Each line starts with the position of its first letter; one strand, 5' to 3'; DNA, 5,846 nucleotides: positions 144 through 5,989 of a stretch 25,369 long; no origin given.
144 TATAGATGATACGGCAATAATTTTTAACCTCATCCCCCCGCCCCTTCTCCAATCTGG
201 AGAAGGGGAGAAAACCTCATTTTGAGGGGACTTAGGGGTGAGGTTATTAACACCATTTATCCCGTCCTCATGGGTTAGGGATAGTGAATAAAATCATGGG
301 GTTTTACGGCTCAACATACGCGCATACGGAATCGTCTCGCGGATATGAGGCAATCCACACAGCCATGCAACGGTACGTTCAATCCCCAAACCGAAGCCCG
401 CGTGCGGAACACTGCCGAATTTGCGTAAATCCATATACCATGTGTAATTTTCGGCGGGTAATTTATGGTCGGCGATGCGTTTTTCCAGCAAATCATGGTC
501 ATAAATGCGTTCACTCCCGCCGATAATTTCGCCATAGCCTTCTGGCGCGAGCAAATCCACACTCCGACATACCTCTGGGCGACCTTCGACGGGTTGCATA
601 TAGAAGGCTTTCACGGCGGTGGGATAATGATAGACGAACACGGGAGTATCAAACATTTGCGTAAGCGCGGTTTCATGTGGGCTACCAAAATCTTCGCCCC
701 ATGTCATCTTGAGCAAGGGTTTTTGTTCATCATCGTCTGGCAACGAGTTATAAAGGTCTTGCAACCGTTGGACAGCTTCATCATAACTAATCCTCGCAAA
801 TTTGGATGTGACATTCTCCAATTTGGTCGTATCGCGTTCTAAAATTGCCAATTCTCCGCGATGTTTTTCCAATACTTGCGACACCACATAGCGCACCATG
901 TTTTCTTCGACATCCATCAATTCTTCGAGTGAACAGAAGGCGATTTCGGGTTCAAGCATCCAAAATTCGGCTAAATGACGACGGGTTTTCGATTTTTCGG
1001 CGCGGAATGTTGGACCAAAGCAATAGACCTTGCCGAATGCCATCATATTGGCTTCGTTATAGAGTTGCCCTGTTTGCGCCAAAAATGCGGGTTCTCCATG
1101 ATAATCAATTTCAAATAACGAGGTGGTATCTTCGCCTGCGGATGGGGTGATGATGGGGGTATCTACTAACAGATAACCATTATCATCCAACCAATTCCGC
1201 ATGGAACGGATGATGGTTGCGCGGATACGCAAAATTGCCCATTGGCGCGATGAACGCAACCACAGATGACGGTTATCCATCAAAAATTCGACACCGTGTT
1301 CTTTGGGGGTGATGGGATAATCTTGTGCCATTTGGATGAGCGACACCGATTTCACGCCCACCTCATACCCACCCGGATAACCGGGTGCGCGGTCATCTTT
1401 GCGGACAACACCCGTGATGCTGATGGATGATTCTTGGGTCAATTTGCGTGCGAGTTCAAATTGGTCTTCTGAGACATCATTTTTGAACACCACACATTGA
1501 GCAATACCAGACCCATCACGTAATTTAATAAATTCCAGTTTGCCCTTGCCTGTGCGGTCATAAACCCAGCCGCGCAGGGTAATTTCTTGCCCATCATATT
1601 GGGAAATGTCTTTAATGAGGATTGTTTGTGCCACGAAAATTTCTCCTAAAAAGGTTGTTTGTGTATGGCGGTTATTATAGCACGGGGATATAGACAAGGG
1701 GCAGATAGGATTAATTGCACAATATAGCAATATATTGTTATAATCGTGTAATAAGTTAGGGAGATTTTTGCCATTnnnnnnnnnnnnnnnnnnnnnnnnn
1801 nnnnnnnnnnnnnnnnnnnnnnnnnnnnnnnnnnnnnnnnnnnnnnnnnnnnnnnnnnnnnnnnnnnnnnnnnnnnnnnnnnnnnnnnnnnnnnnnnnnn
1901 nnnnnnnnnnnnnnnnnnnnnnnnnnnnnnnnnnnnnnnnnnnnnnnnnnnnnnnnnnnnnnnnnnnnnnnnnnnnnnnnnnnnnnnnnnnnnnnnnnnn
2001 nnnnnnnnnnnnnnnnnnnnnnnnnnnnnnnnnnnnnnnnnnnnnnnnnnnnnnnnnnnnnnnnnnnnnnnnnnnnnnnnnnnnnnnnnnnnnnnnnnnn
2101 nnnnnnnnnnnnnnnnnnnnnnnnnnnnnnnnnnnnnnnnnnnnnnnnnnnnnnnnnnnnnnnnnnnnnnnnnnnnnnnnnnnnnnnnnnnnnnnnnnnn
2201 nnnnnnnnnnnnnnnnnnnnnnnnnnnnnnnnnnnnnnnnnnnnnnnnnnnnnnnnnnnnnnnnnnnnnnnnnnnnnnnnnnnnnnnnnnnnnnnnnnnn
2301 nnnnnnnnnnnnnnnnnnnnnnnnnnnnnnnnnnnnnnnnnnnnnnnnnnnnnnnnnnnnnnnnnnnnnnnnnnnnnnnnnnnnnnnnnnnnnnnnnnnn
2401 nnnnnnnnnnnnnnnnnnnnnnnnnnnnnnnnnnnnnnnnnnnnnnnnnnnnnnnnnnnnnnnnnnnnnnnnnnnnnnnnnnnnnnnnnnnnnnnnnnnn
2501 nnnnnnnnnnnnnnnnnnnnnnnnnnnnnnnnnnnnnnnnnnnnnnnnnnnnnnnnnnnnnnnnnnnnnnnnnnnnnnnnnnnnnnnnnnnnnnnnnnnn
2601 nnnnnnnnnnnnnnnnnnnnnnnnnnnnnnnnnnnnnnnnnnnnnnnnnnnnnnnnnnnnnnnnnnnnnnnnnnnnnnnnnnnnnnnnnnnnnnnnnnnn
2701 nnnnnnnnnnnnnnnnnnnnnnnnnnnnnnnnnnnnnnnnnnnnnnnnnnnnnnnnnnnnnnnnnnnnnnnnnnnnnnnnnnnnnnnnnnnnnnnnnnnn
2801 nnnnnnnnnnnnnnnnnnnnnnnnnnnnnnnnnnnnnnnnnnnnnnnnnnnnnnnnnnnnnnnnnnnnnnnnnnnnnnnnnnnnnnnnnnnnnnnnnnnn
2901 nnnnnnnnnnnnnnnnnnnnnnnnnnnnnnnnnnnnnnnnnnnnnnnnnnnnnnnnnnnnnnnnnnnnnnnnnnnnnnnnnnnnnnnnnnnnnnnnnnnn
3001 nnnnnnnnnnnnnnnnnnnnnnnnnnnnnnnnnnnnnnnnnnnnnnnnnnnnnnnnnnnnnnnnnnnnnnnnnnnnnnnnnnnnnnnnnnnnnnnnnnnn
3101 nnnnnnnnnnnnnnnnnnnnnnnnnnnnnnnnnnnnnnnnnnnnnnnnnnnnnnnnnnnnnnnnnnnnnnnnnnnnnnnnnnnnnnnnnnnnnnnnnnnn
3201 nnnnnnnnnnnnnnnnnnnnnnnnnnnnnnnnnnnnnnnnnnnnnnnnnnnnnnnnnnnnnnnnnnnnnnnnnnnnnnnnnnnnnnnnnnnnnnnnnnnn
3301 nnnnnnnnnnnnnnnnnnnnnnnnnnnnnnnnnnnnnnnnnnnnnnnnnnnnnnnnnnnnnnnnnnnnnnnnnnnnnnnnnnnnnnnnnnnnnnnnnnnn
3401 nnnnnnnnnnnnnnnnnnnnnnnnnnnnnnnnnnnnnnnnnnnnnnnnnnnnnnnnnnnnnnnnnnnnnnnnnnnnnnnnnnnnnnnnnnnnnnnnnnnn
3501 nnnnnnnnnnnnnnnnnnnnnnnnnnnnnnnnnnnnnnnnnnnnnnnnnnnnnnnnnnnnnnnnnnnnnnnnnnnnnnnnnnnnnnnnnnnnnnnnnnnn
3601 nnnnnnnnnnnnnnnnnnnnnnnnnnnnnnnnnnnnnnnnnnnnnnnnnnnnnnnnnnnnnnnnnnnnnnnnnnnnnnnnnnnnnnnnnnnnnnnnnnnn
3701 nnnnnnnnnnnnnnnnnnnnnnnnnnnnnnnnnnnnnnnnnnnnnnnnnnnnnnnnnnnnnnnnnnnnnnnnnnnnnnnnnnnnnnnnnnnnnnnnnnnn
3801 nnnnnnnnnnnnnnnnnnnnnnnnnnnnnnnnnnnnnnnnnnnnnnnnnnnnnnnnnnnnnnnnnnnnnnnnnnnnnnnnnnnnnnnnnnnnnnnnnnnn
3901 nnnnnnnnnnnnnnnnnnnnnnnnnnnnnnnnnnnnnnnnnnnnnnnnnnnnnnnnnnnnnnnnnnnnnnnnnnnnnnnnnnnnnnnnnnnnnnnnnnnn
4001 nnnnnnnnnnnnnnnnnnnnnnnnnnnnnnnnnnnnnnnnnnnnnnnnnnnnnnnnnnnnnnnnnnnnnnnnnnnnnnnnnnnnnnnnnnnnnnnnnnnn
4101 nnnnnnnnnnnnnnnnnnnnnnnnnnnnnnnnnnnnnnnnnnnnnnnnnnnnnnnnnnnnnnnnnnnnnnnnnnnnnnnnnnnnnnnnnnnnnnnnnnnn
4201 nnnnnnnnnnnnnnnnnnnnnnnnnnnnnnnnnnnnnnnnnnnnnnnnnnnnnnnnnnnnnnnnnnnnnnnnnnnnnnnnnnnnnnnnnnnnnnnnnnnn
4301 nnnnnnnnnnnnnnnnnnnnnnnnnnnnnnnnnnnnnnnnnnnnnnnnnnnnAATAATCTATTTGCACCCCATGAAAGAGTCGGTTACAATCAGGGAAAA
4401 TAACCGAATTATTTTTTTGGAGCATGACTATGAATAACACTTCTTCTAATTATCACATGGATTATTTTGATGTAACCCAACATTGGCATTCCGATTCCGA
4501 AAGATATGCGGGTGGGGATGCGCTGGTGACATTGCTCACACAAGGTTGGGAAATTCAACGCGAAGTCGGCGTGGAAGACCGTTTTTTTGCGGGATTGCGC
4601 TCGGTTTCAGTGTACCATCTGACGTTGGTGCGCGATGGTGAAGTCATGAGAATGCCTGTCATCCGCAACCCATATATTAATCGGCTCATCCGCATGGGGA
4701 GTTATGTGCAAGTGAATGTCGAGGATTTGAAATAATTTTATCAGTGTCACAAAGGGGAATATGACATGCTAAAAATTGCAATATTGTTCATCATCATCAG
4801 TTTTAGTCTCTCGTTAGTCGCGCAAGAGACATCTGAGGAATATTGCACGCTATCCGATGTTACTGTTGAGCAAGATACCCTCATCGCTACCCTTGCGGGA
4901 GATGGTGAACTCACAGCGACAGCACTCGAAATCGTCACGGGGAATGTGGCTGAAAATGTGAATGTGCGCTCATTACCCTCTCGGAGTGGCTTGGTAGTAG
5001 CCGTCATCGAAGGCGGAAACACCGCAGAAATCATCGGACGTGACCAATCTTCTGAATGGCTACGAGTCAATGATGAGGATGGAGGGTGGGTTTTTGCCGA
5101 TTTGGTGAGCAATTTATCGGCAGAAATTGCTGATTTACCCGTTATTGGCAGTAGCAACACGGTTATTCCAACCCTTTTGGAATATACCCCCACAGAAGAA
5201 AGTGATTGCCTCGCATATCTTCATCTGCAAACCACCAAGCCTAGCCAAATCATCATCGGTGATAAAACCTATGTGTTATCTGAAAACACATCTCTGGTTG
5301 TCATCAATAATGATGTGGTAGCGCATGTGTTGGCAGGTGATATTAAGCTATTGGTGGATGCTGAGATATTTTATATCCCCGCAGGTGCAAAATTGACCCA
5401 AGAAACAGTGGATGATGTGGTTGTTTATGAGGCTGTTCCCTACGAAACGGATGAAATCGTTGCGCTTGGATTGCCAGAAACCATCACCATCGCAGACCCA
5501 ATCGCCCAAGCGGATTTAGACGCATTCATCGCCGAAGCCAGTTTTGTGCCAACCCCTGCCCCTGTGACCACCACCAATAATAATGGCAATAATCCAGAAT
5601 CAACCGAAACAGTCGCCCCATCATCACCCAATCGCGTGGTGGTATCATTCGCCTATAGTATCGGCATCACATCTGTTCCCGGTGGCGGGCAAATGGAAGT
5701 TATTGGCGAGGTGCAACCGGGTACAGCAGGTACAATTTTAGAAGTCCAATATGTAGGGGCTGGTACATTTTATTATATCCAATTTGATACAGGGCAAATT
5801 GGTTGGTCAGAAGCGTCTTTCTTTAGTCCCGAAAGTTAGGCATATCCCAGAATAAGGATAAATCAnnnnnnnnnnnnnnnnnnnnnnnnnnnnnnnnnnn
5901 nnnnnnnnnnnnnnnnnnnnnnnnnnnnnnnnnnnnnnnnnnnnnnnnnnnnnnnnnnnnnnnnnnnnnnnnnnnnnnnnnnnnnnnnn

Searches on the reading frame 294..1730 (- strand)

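Call 92: search_protein_families(library=pfam, proteins=[window:294-1730:-], max_evalue=0.001)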
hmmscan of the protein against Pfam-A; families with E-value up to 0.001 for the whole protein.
window:294-1730:- (478 aa): 2 families
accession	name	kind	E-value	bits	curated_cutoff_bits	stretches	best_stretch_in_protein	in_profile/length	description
PF00152.25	tRNA-synt_2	-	5.5e-75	252.7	25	1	148-472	3-307/308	tRNA synthetases class II (D, K and N)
PF01336.31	tRNA_anti-codon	-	1e-15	57.8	27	1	50-131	1-74/75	OB-fold nucleic acid binding domain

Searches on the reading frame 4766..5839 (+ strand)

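Call 92: search_protein_families(library=pfam, proteins=[window:4766-5839:+], max_evalue=0.001)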
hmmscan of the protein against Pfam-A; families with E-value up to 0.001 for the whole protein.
window:4766-5839:+ (357 aa): 1 family
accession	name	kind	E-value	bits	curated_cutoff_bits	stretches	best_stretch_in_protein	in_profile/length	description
PF08239.17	SH3_3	-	2e-11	44.3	27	1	64-115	2-54/54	Bacterial SH3 domain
